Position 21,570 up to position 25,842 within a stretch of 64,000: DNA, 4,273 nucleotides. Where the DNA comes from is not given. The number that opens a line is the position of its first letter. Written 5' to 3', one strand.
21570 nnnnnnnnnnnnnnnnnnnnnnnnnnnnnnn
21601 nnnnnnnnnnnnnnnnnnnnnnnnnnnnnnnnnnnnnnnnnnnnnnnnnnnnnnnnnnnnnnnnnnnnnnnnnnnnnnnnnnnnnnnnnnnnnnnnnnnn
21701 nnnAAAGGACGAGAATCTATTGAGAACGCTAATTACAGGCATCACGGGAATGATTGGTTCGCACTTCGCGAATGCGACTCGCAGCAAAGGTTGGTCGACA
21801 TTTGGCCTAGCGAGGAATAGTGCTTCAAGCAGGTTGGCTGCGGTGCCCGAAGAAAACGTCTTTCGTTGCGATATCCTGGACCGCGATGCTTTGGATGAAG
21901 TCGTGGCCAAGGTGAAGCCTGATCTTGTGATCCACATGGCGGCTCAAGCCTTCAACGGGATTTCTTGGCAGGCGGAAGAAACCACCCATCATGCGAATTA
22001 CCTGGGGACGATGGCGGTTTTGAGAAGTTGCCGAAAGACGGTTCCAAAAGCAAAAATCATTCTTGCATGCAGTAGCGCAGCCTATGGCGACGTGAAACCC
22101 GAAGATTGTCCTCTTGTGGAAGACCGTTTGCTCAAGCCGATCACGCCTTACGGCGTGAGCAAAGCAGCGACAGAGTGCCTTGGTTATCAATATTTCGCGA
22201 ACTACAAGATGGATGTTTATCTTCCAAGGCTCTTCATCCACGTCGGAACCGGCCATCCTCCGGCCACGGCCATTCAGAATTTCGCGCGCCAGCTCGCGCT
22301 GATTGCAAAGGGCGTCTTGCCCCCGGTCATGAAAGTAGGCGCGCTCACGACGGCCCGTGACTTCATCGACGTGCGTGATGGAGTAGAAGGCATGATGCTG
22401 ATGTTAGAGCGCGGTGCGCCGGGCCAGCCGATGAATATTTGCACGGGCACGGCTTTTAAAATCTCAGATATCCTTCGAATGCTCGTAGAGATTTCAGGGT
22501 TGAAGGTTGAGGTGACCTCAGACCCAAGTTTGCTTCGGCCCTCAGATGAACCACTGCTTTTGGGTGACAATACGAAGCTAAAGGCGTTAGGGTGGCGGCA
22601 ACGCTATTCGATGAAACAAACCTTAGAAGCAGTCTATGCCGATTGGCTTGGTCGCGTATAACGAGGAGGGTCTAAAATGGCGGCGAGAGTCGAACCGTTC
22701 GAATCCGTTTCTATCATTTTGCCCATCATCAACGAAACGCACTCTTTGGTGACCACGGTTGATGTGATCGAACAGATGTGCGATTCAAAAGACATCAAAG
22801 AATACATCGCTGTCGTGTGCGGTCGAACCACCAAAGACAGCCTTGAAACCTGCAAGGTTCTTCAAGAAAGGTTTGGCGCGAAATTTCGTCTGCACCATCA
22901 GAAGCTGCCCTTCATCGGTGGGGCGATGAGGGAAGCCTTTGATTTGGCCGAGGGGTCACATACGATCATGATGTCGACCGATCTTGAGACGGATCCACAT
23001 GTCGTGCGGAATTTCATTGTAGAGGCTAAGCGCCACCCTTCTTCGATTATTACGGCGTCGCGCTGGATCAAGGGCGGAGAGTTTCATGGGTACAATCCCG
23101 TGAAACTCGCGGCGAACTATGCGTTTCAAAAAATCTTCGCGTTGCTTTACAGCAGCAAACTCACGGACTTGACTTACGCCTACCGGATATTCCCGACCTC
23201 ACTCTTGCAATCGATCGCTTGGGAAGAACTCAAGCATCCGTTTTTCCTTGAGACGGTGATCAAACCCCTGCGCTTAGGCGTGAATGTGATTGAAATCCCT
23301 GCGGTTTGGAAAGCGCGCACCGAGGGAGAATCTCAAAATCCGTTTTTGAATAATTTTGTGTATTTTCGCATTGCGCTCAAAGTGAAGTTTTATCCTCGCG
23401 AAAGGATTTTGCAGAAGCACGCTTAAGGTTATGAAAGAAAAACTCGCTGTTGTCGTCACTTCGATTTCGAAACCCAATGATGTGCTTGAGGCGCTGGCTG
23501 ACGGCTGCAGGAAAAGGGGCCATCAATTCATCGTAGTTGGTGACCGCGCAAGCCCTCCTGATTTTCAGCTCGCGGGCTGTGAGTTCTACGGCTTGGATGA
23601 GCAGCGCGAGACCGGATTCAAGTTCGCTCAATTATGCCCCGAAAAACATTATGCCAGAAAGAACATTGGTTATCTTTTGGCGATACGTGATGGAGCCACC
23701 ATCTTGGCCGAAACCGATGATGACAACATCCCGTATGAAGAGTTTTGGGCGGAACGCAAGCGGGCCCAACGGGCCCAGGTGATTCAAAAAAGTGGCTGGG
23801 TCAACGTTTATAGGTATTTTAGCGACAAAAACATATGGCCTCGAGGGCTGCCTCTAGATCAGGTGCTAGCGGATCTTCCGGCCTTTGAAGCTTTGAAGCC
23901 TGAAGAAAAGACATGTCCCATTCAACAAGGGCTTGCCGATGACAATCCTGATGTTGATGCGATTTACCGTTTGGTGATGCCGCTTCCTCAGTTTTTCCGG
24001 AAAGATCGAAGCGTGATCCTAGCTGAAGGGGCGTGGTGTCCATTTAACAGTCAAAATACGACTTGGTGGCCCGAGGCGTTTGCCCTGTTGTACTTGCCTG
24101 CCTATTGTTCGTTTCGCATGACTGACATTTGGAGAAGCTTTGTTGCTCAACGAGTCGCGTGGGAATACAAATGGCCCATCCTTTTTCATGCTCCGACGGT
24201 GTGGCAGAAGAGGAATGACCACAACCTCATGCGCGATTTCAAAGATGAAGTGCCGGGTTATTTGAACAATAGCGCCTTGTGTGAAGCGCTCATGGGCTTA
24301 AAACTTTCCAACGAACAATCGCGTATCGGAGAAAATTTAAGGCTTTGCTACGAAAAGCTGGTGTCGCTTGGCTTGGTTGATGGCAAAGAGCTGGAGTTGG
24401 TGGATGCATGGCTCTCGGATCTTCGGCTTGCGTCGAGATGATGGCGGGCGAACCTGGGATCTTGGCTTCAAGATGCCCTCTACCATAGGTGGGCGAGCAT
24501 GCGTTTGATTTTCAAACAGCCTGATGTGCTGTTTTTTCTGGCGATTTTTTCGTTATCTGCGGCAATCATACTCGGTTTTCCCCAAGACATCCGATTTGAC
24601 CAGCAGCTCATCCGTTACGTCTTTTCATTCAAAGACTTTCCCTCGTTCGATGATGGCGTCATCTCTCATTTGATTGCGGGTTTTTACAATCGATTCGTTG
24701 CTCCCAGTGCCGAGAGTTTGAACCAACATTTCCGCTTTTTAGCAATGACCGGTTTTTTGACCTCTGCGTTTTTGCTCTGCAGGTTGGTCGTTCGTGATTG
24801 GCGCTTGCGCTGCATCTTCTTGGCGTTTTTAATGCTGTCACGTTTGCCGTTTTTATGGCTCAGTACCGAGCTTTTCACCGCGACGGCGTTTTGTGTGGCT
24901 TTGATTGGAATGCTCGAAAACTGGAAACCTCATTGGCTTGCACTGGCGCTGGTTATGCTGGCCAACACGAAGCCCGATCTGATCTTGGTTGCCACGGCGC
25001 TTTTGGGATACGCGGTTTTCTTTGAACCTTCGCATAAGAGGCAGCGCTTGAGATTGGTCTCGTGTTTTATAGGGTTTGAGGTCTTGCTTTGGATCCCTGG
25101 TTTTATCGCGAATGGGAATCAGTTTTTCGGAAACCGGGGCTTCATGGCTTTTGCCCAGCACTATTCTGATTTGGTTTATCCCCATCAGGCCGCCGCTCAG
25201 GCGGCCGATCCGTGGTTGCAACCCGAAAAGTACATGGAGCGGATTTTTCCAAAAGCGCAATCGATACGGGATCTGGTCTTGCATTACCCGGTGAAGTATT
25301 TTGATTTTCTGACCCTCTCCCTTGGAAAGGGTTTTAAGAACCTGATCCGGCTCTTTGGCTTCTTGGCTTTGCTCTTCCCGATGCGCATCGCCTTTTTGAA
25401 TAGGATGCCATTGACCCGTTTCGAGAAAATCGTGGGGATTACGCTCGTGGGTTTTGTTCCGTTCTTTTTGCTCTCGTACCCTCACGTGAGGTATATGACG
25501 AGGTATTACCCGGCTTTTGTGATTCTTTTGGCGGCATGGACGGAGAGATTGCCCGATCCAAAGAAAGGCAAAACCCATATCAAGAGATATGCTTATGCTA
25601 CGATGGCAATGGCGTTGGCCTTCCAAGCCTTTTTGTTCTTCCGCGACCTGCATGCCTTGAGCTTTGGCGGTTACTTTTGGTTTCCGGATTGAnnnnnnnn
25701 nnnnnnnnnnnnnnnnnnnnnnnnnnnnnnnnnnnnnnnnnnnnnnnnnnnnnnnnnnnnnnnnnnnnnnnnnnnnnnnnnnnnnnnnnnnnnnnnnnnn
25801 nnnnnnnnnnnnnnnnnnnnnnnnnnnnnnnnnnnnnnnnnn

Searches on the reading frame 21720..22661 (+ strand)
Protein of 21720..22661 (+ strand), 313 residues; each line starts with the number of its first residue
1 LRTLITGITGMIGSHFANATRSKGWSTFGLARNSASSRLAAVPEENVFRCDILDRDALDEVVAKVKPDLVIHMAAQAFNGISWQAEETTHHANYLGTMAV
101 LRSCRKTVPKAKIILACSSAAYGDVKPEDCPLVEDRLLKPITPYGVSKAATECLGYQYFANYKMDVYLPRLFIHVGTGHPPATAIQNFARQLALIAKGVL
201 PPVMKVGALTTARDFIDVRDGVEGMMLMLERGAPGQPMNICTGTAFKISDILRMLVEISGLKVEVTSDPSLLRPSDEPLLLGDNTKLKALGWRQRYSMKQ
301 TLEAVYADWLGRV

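Call 3: search_protein_families(library=pfam, proteins=[window:21720-22661:+])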
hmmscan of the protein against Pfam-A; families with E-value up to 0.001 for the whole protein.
window:21720-22661:+ (313 aa): 8 families
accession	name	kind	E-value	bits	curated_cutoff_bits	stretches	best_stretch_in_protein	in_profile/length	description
PF16363.11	GDP_Man_Dehyd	-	4.1e-57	194.6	27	1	4-303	1-330/332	GDP-mannose 4,6 dehydratase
PF01370.27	Epimerase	-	3.1e-48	164.7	20.9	1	4-241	2-240/240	NAD dependent epimerase/dehydratase family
PF04321.23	RmlD_sub_bind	-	1.5e-12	47.7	27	1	1-152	1-133/287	RmlD substrate binding domain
PF02719.21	Polysacc_synt_2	-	1.2e-06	28.4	20.2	0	4-115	2-126/293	Polysaccharide biosynthesis protein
PF01073.25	3Beta_HSD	-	4.3e-06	26.4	22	1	35-110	37-109/280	3-beta hydroxysteroid dehydrogenase/isomerase family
PF13561.12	adh_short_C2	-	3.4e-05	24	27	1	12-123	8-134/236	Enoyl-(Acyl carrier protein) reductase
PF05368.20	NmrA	-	4e-05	23.8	27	1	4-75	6-78/298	NmrA-like family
PF07993.18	NAD_binding_4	-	0.00045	19.9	20.1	0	56-201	80-236/258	Male sterility protein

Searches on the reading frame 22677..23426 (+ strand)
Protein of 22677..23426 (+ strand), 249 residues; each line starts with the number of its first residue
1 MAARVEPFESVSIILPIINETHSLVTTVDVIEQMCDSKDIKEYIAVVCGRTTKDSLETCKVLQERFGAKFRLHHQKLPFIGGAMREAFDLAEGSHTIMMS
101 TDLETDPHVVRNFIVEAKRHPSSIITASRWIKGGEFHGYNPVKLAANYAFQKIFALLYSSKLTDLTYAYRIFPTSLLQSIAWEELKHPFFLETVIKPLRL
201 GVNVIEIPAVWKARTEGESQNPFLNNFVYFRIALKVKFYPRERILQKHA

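Call 3: search_protein_families(library=pfam, proteins=[window:22677-23426:+])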
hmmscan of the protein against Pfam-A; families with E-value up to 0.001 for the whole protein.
window:22677-23426:+ (249 aa): 1 family
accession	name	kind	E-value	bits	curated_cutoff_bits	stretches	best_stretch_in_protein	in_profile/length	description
PF00535.33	Glycos_transf_2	-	1.8e-09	38.2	23.3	1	12-175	1-162/168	Glycosyl transferase family 2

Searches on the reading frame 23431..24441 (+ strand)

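Call 3: search_protein_families(library=pfam, proteins=[window:23431-24441:+])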
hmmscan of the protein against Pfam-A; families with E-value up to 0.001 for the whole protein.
window:23431-24441:+ (336 aa): 1 family
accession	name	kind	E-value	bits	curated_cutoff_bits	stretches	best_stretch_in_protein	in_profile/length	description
PF03385.23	STELLO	-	5.3e-10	39.1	27.8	1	229-332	1-103/387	STELLO glycosyltransferases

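Call 50: search_protein_families(library=ncbifam, proteins=[window:23431-24441:+], max_evalue=0.1)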
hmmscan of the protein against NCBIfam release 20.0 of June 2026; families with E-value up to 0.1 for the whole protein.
window:23431-24441:+ (336 aa): 0 families

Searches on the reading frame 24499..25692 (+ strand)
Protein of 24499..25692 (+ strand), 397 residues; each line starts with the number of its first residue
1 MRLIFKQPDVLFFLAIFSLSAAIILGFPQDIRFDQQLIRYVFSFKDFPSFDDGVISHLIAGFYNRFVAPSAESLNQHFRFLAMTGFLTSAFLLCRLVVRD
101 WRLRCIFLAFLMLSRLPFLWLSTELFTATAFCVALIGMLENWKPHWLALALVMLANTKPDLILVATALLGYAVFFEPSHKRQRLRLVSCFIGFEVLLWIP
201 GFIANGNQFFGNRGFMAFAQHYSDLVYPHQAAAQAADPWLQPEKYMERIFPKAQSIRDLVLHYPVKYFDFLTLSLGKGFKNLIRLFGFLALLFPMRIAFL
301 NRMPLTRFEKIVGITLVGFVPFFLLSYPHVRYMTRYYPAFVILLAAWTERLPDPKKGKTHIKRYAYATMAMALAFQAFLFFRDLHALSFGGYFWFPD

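Call 3: search_protein_families(library=pfam, proteins=[window:24499-25692:+])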
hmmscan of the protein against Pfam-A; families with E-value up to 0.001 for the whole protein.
window:24499-25692:+ (397 aa): 0 families

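Call 10: search_protein_families(library=ncbifam, proteins=[window:24499-25692:+], max_evalue=0.01)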
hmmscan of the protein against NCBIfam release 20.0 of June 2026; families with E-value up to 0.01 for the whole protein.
window:24499-25692:+ (397 aa): 0 families

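Call 11: search_protein_families(library=pfam, proteins=[window:24499-25692:+], max_evalue=10)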
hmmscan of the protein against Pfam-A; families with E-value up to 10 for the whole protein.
window:24499-25692:+ (397 aa): 0 families

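Call 80: search_dna_similar(query=window:24499-25692:+, collection=plasmids, mode=protein, max_evalue=0.01, max_rows=10)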
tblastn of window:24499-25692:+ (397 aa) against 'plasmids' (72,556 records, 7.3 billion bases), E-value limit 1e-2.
No match.
